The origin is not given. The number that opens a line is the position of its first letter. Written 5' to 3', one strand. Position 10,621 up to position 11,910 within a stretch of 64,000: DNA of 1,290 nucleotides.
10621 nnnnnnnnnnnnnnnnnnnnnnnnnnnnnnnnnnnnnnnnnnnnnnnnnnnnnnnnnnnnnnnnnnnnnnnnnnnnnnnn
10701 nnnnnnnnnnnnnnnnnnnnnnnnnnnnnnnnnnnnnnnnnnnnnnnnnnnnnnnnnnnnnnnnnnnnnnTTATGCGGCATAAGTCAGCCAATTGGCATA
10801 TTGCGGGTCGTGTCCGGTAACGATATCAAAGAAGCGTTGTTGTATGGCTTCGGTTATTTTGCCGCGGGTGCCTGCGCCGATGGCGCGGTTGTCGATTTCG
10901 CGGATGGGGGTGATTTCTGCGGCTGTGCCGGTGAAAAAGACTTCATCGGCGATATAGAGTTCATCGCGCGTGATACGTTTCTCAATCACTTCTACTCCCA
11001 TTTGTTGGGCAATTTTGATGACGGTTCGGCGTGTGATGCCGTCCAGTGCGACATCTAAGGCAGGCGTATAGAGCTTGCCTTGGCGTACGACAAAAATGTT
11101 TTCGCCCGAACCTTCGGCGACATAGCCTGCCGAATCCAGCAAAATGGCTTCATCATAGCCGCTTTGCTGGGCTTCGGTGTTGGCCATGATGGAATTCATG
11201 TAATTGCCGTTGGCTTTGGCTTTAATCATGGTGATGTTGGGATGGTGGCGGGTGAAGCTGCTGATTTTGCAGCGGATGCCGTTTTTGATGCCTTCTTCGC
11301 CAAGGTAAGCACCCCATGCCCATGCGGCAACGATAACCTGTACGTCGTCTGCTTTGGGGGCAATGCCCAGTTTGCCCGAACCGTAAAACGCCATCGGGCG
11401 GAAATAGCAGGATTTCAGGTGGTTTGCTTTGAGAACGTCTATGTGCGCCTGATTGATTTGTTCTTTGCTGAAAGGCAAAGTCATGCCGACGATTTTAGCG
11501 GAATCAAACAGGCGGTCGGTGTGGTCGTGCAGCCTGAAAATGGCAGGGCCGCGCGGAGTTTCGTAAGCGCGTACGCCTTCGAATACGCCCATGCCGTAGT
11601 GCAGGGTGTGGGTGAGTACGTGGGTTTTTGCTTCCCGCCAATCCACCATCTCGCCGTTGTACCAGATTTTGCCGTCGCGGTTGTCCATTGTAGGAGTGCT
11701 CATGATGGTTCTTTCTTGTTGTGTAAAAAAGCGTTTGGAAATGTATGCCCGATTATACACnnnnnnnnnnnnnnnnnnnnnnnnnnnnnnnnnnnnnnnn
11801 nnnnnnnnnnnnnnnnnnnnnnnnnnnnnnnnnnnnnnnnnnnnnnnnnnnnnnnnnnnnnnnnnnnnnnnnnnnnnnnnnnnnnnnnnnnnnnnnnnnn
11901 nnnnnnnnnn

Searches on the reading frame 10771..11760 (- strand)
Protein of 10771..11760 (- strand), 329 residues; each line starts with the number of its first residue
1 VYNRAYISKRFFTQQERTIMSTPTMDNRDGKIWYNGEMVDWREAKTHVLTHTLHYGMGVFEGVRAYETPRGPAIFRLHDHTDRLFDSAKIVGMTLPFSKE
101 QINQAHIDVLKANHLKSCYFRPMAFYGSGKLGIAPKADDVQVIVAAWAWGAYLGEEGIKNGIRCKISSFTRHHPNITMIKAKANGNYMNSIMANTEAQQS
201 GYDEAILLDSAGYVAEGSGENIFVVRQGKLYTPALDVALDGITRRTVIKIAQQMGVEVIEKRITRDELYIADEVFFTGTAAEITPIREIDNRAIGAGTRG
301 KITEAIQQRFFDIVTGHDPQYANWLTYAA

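Call 45: search_protein_families(library=pfam, proteins=[window:10771-11760:-], max_evalue=0.00001)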
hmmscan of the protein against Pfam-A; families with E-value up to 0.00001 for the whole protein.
window:10771-11760:- (329 aa): 1 family
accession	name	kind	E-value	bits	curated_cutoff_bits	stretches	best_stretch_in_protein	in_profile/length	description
PF01063.24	Aminotran_4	-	9.9e-57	192.8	28.5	1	58-289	1-223/223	Amino-transferase class IV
